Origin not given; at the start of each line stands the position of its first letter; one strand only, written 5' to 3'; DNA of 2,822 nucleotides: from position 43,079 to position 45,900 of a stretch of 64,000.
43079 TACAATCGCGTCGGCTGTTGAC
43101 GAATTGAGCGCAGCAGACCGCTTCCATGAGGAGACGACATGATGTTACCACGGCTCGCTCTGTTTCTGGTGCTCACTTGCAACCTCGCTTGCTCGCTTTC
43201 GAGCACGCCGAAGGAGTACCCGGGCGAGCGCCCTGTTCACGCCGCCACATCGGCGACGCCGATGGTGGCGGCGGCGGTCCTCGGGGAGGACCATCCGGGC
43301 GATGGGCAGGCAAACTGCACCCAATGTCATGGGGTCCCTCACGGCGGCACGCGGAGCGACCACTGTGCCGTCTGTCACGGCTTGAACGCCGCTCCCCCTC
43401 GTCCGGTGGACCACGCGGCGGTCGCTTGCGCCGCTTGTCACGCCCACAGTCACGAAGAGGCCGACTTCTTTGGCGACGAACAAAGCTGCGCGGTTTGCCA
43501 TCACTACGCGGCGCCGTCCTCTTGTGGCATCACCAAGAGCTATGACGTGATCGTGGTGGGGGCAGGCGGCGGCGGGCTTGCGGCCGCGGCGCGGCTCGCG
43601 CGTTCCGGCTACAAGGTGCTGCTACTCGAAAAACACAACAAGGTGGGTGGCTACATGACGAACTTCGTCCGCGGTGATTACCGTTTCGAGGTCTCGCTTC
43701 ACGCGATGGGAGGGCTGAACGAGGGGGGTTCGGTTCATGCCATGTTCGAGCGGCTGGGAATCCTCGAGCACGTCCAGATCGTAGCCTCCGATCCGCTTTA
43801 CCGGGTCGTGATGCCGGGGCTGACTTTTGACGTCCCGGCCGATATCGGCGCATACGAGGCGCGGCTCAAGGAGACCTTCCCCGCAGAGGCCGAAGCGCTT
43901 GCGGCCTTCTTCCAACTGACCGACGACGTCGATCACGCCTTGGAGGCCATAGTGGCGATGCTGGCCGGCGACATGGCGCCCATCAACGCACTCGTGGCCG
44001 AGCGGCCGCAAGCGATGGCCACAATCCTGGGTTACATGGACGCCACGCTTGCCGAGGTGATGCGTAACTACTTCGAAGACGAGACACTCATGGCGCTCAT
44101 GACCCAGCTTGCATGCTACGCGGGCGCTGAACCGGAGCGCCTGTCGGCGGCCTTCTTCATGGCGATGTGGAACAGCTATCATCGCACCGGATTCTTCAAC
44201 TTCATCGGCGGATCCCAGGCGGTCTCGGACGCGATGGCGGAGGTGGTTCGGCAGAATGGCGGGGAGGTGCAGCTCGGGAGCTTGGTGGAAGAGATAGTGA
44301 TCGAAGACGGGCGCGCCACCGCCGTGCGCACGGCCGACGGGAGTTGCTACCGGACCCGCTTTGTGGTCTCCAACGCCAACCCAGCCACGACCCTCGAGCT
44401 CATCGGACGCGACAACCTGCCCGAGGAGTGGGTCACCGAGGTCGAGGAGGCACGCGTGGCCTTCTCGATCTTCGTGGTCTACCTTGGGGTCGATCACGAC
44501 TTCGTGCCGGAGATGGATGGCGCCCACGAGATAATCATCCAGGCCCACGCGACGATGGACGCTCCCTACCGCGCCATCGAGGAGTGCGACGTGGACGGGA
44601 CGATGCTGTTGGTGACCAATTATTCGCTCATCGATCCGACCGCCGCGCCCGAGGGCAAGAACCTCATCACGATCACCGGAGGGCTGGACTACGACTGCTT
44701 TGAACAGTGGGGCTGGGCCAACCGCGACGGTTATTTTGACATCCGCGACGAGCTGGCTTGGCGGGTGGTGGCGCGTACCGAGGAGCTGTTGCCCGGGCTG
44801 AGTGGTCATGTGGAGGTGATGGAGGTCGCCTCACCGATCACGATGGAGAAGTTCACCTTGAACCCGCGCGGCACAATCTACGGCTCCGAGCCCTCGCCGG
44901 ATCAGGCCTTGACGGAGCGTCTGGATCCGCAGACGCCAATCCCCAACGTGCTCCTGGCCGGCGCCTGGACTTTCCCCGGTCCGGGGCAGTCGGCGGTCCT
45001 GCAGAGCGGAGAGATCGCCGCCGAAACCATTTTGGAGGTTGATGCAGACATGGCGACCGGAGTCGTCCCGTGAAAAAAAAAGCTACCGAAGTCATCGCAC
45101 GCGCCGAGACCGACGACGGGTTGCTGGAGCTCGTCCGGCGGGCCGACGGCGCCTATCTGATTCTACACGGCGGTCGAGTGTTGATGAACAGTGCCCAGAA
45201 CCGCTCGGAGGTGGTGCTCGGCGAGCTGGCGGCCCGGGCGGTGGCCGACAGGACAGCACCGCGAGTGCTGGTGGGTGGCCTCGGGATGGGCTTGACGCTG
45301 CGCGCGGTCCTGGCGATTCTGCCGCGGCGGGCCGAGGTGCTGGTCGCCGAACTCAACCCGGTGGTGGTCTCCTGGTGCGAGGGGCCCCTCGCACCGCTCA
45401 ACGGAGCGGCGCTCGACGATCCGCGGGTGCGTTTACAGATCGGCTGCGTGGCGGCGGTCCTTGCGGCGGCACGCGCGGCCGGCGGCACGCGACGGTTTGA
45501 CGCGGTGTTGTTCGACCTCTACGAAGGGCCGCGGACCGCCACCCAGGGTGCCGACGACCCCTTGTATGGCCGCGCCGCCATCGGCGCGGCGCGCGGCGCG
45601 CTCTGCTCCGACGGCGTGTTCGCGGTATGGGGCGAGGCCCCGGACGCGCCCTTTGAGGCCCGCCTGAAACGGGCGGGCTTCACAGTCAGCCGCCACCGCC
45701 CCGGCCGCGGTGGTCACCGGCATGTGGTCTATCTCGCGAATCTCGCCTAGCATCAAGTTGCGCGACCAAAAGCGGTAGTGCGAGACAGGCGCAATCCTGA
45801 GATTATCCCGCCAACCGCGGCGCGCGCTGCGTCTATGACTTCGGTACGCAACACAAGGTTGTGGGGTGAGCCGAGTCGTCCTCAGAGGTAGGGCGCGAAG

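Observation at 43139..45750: Unusual flavocytochrome: periplasmic tetraheme cytochrome c fused to a CrtI/amine-oxidase-family FAD oxidoreductase, translationally coupled to a spermidine-synthase-like gene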

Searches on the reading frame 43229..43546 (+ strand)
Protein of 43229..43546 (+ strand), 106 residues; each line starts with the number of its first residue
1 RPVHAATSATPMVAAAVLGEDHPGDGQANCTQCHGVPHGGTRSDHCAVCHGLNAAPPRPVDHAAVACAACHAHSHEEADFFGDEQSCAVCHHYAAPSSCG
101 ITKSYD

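Call 37: find_homologous_proteins(query=A2, max_evalue=0.001)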
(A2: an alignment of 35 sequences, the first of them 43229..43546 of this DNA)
Query A2 (35 sequences) (106 aa, profile of the alignment): 4 proteins with E <= 0.001 among 598 candidates.
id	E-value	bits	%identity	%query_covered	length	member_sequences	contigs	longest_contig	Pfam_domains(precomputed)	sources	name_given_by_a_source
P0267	5.3e-23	99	31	76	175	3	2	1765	-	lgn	-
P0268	3.2e-7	48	50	21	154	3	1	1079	-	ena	-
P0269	4.2e-7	48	38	84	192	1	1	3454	-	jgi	jgi:hypothetical protein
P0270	5.9e-4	38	30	59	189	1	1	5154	PF09699.16,PF14537.12,PF02085.22,PF14522.12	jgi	jgi:hypothetical protein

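Call 43: search_protein_families(library=pfam, proteins=[P0267, P0269], max_evalue=1)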
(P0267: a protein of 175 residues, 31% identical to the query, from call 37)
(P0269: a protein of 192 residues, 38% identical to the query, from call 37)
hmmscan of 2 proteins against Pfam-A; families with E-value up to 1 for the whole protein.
P0267 (175 aa): 5 families
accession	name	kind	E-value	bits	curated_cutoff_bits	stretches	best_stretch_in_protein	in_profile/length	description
PF14537.11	Cytochrom_c3_2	-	0.00017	22.4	25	1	50-126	6-78/79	Cytochrome c3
PF02085.21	Cytochrom_CIII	-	0.00049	20.8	22.9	1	44-126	24-101/101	Class III cytochrome C family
PF14522.11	Cytochrome_C7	-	0.0025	18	24.8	0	68-126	14-66/67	Cytochrome c7 and related cytochrome c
PF00684.25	DnaJ_CXXCXGXG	-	0.05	14.3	32.7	0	122-174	1-48/65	DnaJ central domain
PF03660.19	PHF5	-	0.34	11.6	26.7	1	33-74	38-79/104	PHF5-like protein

P0269 (192 aa): 2 families
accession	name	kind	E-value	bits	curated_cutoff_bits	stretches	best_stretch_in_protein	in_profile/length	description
PF14522.11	Cytochrome_C7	-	0.00026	21.2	24.8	1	56-110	7-66/67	Cytochrome c7 and related cytochrome c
PF07249.18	Cerato-platanin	-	0.6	10.7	24.4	1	40-57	53-70/119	Cerato-platanin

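Call 60: predict_structure(alignment_id=A2)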
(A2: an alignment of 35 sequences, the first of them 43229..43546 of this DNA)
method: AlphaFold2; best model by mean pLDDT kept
length: 106 residues; sequences in the alignment: 35
mean_pLDDT: 81.5   pTM: 0.66
mean pLDDT of the five models: 81.5, 79.8, 77.6, 52.0, 51.5
residues with pLDDT >= 90: 23; 70-90: 65; 50-70: 13; < 50: 5
segments of 3 or more residues with pLDDT < 50: 2-6
pLDDT, mean of each block of 10 residues (from residue 1): 53 81 90 89 89 90 88 81 80 80 70
secondary structure, 60 per line:
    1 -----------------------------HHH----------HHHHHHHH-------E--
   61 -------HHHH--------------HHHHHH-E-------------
elements in order: H43-50 H68-71 H86-91

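Call 64: fold_search(model_id=the predicted structure, library=pdb)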
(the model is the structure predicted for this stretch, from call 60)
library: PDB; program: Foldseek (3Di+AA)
matches with E <= 10: 0; with E <= 0.001: 0
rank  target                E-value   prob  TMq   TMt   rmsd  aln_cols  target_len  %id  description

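Call 66: search_solved_structures(query=A2, max_evalue=10, show_alignments=2)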
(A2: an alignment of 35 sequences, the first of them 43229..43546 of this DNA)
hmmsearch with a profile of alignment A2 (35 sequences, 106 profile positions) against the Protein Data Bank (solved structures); distinct sequences matched with E-value up to 10: 70 (the best 60 are shown).
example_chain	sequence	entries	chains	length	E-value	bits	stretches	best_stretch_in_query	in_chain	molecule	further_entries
1h29_A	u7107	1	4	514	3.2e-11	46.6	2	17-92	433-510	HIGH-MOLECULAR-WEIGHT CYTOCHROME C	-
1gws_A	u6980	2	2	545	5.6e-11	45.8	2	17-92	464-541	HIGH-MOLECULAR-WEIGHT CYTOCHROME C | High-molecular-weight cytochrome c precursor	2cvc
1z1n_X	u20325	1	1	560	1.9e-10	44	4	24-97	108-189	sixteen heme cytochrome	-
2e84_A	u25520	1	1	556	2.3e-08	37.4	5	17-92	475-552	High-molecular-weight cytochrome c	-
1duw_A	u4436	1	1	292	4.2e-06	30.1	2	13-92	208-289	NONAHEME CYTOCHROME C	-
2j7a_C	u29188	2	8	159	9.4e-06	29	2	43-74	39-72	CYTOCHROME C QUINOL DEHYDROGENASE NRFH | NAPC/NIRT CYTOCHROME C FAMILY PROTEIN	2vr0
4lmh_A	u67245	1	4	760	3.8e-05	27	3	36-93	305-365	Extracellular iron oxide respiratory system surface decaheme cytochrome c component OmcA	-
1ofw_A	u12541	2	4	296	6.4e-05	26.3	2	7-95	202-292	NINE-HEME CYTOCHROME C | NINE HEME CYTOCHROME C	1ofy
19hc_A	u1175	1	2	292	9.9e-05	25.7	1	8-92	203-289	PROTEIN (NINE-HAEM CYTOCHROME C)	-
6r2q_A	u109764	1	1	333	0.00019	24.8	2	29-79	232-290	Cystathionine beta-synthase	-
7lq5_A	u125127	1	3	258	0.00029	24.2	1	19-91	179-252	Cytochrome c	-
1w7o_A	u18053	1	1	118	0.0003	24.1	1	11-92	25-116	CYTOCHROME C3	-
2cy3_A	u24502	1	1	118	0.0003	24.1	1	11-92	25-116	CYTOCHROME C3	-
8d9m_A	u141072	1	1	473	0.00057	23.2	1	19-92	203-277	Cytochrome c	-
6qvm_A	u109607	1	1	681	0.00064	23.1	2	12-77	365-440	Multiheme cytochrome cf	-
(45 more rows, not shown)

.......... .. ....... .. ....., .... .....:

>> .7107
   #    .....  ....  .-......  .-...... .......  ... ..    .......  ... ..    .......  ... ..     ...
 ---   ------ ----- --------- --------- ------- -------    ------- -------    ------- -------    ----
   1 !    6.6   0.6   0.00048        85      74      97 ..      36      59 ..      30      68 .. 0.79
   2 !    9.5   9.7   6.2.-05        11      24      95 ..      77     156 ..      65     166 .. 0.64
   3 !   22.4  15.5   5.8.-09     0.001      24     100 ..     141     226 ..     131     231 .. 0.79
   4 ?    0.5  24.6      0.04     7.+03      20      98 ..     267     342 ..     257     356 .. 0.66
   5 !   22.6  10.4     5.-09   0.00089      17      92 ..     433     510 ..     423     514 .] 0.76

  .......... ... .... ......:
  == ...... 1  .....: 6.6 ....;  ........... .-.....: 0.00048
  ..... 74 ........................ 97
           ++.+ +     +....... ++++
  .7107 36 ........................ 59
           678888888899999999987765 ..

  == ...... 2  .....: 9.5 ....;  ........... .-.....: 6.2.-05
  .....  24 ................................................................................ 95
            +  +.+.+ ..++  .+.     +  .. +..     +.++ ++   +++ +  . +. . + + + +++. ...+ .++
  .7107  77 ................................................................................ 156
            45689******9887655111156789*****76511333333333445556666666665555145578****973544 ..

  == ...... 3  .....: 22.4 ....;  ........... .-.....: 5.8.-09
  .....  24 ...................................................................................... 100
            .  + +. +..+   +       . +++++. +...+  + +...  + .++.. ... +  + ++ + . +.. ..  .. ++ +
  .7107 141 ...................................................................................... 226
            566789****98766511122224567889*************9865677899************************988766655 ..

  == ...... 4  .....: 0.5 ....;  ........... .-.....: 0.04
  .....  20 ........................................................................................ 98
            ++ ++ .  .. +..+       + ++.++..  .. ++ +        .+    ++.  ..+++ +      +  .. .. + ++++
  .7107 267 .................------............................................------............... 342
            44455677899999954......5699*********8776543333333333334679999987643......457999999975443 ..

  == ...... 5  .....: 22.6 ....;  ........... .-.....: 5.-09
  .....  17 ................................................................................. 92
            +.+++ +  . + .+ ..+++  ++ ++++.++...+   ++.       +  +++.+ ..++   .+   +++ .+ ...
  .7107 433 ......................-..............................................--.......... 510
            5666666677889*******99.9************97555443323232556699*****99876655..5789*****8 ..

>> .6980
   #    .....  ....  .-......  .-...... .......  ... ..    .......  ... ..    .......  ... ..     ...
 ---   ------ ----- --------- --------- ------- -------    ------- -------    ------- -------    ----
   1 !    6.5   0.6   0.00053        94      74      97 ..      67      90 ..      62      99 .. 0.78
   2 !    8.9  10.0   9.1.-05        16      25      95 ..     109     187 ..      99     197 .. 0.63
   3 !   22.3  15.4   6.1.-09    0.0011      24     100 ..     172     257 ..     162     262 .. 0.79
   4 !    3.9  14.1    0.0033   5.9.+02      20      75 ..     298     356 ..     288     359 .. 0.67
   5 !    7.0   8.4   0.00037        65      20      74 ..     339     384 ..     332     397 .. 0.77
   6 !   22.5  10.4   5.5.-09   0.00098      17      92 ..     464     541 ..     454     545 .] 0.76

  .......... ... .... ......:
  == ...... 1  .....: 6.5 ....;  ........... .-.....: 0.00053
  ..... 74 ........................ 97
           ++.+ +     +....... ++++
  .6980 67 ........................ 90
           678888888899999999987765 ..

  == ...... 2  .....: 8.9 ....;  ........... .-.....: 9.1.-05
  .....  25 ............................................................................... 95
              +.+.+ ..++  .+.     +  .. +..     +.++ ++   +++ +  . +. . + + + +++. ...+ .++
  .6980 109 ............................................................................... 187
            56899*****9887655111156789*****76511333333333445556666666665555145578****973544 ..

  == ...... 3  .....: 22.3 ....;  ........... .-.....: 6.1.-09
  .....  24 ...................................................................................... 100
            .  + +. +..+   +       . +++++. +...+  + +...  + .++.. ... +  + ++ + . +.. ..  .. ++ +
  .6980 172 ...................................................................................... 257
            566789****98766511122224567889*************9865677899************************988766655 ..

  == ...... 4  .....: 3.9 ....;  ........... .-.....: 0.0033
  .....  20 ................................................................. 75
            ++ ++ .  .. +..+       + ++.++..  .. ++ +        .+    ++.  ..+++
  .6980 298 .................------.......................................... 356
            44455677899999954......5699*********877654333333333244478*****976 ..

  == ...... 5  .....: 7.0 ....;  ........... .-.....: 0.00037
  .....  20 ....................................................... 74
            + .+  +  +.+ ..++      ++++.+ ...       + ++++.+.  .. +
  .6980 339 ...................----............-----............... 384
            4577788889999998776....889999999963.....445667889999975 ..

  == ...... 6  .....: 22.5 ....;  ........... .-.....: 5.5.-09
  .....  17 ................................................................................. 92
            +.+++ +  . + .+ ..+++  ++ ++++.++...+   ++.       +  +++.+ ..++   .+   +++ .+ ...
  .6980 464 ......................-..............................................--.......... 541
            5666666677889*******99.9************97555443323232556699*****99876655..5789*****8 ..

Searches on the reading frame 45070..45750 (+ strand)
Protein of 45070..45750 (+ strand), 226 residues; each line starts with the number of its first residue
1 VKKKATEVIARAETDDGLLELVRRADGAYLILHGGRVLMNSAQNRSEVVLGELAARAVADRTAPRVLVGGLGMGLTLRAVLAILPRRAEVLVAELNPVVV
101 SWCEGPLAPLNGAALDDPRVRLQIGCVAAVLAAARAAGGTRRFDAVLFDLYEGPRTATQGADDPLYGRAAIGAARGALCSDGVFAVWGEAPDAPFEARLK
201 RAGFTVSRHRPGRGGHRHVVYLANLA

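Call 3: search_protein_families(library=pfam, proteins=[window:45070-45750:+], max_evalue=0.1)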
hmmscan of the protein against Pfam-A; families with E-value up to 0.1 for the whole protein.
window:45070-45750:+ (226 aa): 0 families

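Call 4: search_protein_families(library=ncbifam, proteins=[window:45070-45750:+], max_evalue=0.1)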
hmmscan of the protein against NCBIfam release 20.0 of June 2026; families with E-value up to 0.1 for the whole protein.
window:45070-45750:+ (226 aa): 2 families
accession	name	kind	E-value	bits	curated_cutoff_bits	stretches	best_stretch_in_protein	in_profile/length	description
NF002956.0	PRK03612.1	equivalog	6e-09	34.8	472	1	60-187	297-416/522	polyamine aminopropyltransferase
NF002010.0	PRK00811.1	equivalog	5.4e-05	22.6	260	1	58-189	74-194/287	polyamine aminopropyltransferase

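Call 50: search_solved_structures(query=window:45070-45750:+, max_evalue=1)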
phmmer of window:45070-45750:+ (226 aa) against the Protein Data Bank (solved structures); distinct sequences matched with E-value up to 1: 7.
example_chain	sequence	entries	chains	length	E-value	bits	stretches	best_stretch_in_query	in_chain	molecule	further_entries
6qmm_B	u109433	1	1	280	0.003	20.2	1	62-199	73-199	Polyamine aminopropyltransferase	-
9fce_A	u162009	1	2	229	0.04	16.6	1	52-115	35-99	SAM dependent methyltransferase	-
3o4f_A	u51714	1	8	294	0.045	16.4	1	44-125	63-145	Spermidine synthase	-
3anx_A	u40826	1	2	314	0.059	16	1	57-152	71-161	spermidine synthase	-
1uir_A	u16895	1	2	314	0.06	16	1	57-152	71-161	Polyamine Aminopropyltransferase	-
9isn_F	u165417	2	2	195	0.25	14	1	75-150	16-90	ECF sigma factor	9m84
9k35_A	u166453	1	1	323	0.63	12.7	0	76-115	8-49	(R)-selective transaminase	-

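Call 52: find_homologous_proteins(query=window:45070-45750:+, max_evalue=0.00001)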
Query window:45070-45750:+ (226 aa): 2232 proteins with E <= 0.00001 among 8000 candidates; the best 120 are listed.
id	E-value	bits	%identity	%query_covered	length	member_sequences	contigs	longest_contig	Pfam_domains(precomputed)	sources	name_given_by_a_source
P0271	6.0e-140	482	100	100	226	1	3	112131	-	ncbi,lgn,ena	-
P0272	1.1e-76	275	63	96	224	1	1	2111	PF01564.24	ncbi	-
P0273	1.0e-75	272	62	95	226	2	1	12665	-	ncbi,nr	ncbi:MAG: spermidine synthase [Nitrospirota bacterium]|nr:spermidine synthase [Nitrospirota bacteriu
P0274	5.8e-75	269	62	96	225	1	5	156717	PF01564.24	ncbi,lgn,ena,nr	ncbi:MAG: hypothetical protein M0042_14925 [Nitrospiraceae bacterium]|nr:hypothetical protein [Nitro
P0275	1.2e-74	268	61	97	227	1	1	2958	PF01564.24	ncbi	-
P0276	2.7e-74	267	61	97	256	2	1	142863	PF01564.24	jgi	jgi:spermidine synthase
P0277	4.3e-74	267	60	97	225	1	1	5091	PF01564.24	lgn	-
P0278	6.7e-74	266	61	96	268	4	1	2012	PF01564.24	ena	-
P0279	6.8e-74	266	60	97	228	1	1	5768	PF01564.24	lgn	-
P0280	7.4e-74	266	62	96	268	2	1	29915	PF01564.24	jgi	jgi:spermidine synthase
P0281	7.4e-74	266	60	96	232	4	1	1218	PF01564.24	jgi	jgi:spermidine synthase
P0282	7.9e-74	266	60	96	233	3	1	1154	PF01564.24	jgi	jgi:spermidine synthase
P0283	9.4e-74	266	62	96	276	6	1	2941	PF01564.24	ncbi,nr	ncbi:MAG TPA: spermidine synthase [Thermoanaerobaculia bacterium]|nr:spermidine synthase [Thermoanae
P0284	9.6e-74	265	63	96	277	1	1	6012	-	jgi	-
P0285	1.2e-73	265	61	96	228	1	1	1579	PF01564.24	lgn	-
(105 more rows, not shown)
